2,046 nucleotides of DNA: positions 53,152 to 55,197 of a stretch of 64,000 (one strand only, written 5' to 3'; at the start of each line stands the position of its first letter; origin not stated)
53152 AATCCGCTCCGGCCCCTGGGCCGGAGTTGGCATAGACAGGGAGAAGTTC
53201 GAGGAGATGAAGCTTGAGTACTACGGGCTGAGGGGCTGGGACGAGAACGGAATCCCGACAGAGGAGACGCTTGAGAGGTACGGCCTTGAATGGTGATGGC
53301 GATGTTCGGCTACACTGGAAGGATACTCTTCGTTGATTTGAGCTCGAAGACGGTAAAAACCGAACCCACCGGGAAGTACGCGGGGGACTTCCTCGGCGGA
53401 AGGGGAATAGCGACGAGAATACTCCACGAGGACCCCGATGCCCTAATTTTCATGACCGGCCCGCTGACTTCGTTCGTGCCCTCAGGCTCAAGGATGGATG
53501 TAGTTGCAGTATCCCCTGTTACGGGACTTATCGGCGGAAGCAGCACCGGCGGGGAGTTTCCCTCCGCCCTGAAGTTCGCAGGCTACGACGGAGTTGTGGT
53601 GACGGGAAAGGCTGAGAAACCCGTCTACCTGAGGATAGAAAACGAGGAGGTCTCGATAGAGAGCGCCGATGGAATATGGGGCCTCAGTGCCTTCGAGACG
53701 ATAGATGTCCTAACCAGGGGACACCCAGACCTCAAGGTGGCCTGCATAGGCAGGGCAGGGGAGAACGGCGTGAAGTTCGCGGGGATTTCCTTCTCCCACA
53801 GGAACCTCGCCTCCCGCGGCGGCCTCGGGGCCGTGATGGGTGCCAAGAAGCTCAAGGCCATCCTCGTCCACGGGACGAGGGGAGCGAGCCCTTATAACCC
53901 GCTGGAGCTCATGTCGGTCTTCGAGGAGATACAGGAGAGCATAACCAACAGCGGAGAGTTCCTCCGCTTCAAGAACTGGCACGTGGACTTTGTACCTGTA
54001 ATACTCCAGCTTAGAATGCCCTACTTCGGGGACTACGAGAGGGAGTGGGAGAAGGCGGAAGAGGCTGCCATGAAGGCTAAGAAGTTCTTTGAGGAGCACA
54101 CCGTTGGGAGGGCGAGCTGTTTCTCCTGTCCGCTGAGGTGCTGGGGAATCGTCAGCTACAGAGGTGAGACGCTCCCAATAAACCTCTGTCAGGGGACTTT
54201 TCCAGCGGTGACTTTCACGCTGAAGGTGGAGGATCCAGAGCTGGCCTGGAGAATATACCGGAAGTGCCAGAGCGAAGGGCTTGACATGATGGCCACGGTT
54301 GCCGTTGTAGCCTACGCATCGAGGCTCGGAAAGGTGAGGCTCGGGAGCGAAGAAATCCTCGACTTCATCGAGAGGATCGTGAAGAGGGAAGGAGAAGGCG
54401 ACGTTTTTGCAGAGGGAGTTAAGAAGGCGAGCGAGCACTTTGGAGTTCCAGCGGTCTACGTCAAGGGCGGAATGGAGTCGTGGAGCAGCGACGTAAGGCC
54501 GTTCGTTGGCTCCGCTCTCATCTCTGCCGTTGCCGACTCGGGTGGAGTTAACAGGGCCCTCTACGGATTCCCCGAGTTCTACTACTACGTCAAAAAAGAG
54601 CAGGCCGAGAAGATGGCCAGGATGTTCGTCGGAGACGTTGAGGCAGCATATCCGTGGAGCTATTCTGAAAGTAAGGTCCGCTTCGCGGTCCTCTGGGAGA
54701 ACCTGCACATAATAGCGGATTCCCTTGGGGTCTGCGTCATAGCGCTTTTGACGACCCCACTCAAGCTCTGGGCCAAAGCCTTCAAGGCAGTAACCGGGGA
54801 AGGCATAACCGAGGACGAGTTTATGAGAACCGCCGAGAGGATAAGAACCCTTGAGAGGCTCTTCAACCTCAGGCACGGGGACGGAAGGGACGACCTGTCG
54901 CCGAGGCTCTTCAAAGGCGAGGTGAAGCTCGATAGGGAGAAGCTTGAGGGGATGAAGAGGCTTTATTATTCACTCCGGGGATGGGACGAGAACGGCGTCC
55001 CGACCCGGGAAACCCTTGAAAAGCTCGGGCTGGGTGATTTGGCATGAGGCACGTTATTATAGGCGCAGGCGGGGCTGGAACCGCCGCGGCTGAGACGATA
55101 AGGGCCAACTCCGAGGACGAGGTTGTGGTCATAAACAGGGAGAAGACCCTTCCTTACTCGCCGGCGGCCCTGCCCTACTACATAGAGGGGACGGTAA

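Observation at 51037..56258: Four-gene tungstoenzyme operon with two tandem WOR subunits that both replace the AOR 'EYE' motif with Cys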

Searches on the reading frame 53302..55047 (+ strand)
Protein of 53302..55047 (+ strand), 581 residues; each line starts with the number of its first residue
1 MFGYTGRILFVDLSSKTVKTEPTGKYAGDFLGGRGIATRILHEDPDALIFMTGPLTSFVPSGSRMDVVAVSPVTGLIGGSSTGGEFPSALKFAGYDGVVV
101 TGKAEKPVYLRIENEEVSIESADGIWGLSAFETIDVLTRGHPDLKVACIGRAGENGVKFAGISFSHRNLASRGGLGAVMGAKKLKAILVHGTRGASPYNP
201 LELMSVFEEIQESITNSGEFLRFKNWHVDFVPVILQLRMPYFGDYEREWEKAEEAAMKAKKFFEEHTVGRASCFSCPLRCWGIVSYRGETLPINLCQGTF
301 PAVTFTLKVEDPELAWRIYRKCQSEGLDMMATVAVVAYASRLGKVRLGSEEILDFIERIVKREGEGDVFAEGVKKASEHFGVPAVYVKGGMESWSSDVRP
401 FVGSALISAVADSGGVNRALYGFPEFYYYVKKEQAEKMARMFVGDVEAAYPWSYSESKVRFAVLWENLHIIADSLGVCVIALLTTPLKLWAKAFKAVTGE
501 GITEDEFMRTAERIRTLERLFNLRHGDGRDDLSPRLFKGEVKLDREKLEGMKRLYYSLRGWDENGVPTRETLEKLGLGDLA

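Call 3: search_protein_families(library=pfam, proteins=[window:53302-55047:+])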
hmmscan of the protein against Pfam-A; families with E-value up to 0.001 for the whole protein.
window:53302-55047:+ (581 aa): 2 families
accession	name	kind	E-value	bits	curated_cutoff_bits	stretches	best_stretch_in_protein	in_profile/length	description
PF02730.20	AFOR_N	-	2.3e-61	207.4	29.8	1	6-192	1-199/199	Aldehyde ferredoxin oxidoreductase, N-terminal domain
PF01314.23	AFOR_C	-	2.2e-54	185.5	27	1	247-577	47-385/385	Aldehyde ferredoxin oxidoreductase, domains 2 & 3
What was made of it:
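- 53302..55047 (+): WorL-B, 581 aa (alternative ATG at 53290): paralogue of WorL-A (57-59% identical) with cluster Cys273/276/280/478, candidate ligand Cys296 (codon 54187-54189), QSEGLD and DSLGVC; an 11-residue N-domain loop is missing relative to A. Pfam (call 3).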

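Call 8: search_solved_structures(query=window:53302-55047:+, max_evalue=0.001, show_alignments=1)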
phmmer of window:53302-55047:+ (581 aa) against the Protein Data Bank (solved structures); distinct sequences matched with E-value up to 0.001: 9.
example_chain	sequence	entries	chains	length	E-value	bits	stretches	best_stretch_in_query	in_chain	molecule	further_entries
9mqx_D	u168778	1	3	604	1.9e-63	218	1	1-581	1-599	Aldehyde:ferredoxin oxidoreductase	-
1aor_A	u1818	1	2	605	2.6e-62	214.3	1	1-579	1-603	ALDEHYDE FERREDOXIN OXIDOREDUCTASE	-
4z3w_A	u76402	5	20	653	1e-53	185.9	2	3-382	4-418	Benzoyl-CoA reductase, putative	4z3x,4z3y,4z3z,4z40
9g7j_A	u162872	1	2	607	2.5e-53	184.6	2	1-281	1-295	Aldehyde ferredoxin oxidoreductase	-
8c0z_A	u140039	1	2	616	3.7e-50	174.2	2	3-201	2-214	Aldehyde:ferredoxin oxidoreductase,tungsten-containing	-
1b25_A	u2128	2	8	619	3.9e-48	167.5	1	1-577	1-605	PROTEIN (FORMALDEHYDE FERREDOXIN OXIDOREDUCTASE) | FORMALDEHYDE FERREDOXIN OXIDOREDUCTASE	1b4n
9q1t_A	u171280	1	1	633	1.7e-43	152.2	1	3-577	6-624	Tungsten-dependent aldehyde oxidoreductase WOR83 from Haloferax volcanii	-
6x1o_A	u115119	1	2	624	5.9e-33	117.4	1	1-284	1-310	Formaldehyde:ferredoxin oxidoreductase wor5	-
6x6u_A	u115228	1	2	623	5.9e-33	117.4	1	1-284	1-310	Formaldehyde:ferredoxin oxidoreductase wor5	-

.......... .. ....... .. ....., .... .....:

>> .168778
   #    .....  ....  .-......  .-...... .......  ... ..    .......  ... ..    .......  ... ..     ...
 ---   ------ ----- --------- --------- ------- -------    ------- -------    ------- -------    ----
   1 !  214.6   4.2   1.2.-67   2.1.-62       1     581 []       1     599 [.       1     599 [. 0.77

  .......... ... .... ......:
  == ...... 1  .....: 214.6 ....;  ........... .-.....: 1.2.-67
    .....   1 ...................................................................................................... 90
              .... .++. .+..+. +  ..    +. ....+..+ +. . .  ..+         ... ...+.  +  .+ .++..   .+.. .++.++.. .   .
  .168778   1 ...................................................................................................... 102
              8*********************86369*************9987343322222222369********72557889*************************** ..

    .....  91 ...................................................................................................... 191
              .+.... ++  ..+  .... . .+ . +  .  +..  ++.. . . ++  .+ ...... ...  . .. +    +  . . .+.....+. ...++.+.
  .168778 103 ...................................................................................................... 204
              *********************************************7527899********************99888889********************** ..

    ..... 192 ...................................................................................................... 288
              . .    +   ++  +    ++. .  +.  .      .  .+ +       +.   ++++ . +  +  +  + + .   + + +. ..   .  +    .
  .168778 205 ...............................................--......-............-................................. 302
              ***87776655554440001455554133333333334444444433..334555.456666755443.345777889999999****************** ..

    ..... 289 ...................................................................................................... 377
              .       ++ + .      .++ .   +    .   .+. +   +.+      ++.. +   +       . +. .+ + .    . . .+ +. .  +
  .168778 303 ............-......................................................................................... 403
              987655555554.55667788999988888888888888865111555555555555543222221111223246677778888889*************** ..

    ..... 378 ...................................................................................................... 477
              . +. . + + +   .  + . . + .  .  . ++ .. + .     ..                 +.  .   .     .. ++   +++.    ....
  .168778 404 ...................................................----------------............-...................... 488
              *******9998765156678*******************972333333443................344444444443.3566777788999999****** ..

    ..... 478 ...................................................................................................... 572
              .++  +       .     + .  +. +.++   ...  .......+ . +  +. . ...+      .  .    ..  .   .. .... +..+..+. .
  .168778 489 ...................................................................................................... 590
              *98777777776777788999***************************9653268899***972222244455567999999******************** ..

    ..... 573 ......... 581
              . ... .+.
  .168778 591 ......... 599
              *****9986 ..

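Call 18: search_solved_structures(query=window:53302-55047:+, max_evalue=1e-40, show_alignments=3)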
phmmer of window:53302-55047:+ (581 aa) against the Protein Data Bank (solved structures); distinct sequences matched with E-value up to 1e-40: 7.
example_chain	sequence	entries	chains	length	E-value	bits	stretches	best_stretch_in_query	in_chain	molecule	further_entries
9mqx_D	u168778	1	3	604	1.9e-63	218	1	1-581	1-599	Aldehyde:ferredoxin oxidoreductase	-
1aor_A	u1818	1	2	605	2.6e-62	214.3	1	1-579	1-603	ALDEHYDE FERREDOXIN OXIDOREDUCTASE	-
4z3w_A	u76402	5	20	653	1e-53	185.9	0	3-382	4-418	Benzoyl-CoA reductase, putative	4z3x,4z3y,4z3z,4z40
9g7j_A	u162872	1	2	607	2.5e-53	184.6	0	1-281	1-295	Aldehyde ferredoxin oxidoreductase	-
8c0z_A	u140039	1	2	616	3.7e-50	174.2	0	3-201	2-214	Aldehyde:ferredoxin oxidoreductase,tungsten-containing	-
1b25_A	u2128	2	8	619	3.9e-48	167.5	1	1-577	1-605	PROTEIN (FORMALDEHYDE FERREDOXIN OXIDOREDUCTASE) | FORMALDEHYDE FERREDOXIN OXIDOREDUCTASE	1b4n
9q1t_A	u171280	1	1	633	1.7e-43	152.2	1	3-577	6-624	Tungsten-dependent aldehyde oxidoreductase WOR83 from Haloferax volcanii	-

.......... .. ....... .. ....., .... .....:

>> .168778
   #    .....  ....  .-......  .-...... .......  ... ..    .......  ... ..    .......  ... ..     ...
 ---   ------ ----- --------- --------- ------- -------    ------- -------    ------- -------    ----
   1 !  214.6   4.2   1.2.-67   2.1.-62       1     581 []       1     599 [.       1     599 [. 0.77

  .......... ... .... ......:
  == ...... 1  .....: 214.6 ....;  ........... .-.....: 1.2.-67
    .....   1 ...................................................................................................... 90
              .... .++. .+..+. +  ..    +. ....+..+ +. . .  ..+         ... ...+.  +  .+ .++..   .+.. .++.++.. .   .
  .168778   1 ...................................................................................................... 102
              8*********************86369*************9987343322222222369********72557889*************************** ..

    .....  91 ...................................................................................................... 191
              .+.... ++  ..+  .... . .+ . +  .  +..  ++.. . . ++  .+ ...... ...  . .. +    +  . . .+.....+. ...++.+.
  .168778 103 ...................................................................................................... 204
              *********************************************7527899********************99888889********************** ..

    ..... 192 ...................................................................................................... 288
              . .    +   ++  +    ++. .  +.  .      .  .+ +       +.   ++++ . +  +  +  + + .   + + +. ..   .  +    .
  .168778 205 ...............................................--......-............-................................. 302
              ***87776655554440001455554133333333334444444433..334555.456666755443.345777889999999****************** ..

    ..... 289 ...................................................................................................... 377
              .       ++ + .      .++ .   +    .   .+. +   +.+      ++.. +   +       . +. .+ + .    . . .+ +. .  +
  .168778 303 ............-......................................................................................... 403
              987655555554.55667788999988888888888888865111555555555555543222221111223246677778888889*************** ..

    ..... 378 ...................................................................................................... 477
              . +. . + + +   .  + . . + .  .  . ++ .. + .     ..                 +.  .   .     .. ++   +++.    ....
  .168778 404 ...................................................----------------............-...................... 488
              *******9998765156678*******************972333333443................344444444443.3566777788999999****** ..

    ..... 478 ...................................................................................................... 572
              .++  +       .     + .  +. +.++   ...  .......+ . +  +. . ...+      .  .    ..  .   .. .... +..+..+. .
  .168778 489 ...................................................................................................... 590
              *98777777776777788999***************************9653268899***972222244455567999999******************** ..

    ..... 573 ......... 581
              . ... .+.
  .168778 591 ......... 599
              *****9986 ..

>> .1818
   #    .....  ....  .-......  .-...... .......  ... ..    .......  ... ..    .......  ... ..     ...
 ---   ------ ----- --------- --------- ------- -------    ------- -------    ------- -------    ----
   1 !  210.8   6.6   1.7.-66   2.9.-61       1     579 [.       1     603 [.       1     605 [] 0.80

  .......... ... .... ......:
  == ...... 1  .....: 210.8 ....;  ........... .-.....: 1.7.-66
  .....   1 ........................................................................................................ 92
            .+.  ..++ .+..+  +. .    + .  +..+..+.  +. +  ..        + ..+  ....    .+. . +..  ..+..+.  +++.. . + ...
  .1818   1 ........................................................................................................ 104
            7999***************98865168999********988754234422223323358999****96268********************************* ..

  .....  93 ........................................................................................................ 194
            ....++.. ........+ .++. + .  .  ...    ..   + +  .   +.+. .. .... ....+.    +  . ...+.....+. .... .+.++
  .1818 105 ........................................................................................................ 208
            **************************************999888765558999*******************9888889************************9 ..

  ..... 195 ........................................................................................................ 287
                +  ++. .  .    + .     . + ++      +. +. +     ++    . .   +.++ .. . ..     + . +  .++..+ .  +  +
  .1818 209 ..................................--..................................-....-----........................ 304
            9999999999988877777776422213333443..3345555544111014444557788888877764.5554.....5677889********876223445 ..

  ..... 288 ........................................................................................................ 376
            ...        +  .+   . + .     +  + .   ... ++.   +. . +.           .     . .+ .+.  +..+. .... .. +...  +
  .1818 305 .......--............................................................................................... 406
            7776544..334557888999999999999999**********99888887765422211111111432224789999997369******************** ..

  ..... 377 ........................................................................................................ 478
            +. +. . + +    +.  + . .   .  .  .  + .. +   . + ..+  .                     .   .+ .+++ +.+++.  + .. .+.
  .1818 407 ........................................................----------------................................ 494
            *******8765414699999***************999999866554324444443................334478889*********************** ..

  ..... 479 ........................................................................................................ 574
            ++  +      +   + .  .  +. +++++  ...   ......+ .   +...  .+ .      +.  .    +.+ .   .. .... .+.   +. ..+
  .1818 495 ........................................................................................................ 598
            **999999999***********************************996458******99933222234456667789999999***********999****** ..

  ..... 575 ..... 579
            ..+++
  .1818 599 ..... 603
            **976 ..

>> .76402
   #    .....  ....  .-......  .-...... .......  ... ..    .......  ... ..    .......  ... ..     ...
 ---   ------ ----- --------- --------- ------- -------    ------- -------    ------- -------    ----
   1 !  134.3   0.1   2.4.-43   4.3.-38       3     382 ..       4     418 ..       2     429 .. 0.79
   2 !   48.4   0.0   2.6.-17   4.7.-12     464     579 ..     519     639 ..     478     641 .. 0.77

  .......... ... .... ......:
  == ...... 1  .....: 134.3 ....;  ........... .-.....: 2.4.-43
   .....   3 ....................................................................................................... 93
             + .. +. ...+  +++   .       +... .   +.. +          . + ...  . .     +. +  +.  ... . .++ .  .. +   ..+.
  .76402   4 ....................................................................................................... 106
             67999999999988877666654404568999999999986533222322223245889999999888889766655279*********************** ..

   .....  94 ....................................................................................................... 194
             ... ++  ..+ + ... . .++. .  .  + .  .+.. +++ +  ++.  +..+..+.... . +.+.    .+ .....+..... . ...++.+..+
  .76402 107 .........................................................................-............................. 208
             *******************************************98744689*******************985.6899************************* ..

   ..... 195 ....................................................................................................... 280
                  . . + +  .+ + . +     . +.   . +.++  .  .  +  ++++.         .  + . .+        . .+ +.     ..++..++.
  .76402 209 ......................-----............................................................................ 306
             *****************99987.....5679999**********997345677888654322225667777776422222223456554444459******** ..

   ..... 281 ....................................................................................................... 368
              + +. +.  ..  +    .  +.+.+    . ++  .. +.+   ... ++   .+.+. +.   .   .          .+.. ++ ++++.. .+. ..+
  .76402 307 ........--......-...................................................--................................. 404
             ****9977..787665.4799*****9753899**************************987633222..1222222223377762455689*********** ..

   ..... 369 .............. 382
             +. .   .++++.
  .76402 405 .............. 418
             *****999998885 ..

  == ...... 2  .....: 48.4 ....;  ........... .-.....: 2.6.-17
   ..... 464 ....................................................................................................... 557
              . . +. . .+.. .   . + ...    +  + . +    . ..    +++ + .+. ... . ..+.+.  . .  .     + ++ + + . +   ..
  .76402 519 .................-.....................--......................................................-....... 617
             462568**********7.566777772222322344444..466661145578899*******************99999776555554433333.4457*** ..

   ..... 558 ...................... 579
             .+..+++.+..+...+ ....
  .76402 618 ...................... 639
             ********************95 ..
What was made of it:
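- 53302..55047 (+): PDB alignments including BamB (calls 8, 18).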
